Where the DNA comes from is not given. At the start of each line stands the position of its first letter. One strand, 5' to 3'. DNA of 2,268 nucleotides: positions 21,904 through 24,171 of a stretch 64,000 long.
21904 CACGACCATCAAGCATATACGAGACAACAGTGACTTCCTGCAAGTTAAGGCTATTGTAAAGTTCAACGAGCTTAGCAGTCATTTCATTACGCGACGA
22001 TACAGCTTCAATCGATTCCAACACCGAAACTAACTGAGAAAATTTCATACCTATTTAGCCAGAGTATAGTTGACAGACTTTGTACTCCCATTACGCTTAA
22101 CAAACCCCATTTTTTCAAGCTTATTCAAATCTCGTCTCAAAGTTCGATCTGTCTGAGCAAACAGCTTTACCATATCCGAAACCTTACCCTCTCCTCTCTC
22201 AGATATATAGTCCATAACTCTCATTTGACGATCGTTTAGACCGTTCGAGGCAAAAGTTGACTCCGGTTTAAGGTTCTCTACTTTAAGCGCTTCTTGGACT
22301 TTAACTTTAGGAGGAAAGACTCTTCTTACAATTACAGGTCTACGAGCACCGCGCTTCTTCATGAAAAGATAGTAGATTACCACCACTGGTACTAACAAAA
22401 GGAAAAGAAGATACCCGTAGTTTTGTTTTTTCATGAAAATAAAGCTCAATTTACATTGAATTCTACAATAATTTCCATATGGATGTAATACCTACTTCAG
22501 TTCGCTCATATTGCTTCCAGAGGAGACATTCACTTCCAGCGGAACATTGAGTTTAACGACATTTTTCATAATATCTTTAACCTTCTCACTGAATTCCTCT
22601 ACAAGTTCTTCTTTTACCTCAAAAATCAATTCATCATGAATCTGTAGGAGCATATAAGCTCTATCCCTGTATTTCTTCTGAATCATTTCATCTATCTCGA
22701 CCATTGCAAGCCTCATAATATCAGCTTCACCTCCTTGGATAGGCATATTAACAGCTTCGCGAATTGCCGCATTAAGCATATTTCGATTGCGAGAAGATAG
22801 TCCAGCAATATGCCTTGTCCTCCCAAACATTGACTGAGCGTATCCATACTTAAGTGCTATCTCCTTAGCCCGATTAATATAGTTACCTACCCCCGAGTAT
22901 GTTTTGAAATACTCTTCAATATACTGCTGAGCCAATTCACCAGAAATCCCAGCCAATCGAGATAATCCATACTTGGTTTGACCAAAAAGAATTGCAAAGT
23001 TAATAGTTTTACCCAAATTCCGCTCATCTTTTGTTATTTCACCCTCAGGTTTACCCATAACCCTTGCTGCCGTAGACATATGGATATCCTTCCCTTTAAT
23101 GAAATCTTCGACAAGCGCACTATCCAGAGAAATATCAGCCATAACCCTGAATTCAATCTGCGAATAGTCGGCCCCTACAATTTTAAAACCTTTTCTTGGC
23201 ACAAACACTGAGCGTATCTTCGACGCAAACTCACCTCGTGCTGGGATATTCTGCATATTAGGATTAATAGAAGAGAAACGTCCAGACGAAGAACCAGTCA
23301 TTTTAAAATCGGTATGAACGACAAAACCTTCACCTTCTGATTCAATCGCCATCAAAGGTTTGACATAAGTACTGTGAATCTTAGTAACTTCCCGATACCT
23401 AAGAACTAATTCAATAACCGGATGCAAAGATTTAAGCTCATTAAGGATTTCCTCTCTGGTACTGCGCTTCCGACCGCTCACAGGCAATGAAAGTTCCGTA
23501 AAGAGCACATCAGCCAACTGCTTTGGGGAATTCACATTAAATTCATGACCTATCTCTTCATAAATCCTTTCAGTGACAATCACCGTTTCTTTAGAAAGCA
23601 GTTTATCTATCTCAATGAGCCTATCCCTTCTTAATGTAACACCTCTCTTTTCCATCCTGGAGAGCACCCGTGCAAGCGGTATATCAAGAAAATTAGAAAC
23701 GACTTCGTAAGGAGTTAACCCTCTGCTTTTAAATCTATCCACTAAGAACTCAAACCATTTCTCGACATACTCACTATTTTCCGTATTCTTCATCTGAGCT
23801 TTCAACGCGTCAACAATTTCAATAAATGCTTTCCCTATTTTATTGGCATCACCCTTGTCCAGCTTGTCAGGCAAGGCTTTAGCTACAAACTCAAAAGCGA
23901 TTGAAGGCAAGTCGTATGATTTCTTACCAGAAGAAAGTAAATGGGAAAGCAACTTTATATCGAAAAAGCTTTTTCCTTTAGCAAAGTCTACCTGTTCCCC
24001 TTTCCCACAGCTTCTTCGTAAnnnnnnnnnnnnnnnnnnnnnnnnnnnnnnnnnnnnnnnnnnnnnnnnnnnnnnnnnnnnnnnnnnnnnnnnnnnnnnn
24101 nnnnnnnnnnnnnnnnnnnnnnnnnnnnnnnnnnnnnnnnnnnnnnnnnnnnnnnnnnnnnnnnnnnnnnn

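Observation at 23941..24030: polA split into two ORFs exactly at a canonical -1 slippery heptamer G_GGA_AAG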

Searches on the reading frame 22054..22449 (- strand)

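Call 34: search_protein_families(library=pfam, proteins=[window:22054-22449:-], max_evalue=0.01)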
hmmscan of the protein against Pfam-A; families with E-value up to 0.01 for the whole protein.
window:22054-22449:- (132 aa): 8 families
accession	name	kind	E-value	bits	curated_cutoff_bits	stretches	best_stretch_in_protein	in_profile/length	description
PF08220.18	HTH_DeoR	-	1.4e-07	31.6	21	1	74-120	1-47/57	DeoR-like helix-turn-helix domain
PF01047.28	MarR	-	0.00082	19.7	24.6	1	71-122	1-52/59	MarR family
PF01022.26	HTH_5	-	0.0012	19.2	22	1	75-118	4-46/47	Bacterial regulatory protein, arsR family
PF08461.16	HTH_12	-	0.0028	18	21.4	1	101-123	32-54/66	Ribonuclease R winged-helix domain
PF22381.2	Staph_reg_Sar_Rot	-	0.0058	17.1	27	0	70-122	11-63/85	Transcriptional regulator SarA/Rot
PF12802.13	MarR_2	-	0.0062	17.1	27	0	70-120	2-53/61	MarR family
PF25212.1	HVO_A0114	-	0.007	16.6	27.6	1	70-124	19-73/84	HVO_A0114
PF07584.16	BatA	-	0.0072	17.2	25.9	0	9-38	5-34/77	Aerotolerance regulator N-terminal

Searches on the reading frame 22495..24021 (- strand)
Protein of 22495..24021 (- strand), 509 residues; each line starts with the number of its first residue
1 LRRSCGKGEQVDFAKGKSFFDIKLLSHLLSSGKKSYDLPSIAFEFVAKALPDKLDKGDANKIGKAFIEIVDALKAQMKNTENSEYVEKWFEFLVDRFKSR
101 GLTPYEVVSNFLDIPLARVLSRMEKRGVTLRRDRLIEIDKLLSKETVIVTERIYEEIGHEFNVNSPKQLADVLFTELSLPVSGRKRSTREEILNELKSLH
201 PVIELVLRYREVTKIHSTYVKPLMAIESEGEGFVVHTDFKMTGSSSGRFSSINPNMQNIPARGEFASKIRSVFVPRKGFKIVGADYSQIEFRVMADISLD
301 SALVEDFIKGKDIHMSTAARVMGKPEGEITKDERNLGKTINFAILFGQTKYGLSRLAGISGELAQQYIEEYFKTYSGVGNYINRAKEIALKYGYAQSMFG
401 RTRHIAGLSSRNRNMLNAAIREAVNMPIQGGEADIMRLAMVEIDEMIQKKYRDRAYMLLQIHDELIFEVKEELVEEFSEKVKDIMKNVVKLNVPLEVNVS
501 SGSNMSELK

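Call 6: search_protein_families(library=pfam, proteins=[window:22495-24021:-], max_evalue=0.01)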
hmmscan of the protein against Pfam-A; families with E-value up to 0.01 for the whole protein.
window:22495-24021:- (509 aa): 1 family
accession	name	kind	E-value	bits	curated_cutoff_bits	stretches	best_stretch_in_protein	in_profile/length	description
PF00476.26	DNA_pol_A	-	4.2e-123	411.5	34.3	1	134-506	3-380/381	DNA polymerase family A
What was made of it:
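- On DNA polymerase I (polA): PF00476 at 4.2e-123 over profile positions 3-380 of 381 (call 6).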

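Call 14: find_encoding_contigs(protein=window:22495-23952:-, flank=3000, max_places=10)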
Protein window:22495-23952:- (486 aa): no gene with exactly this product is on record in the collection.
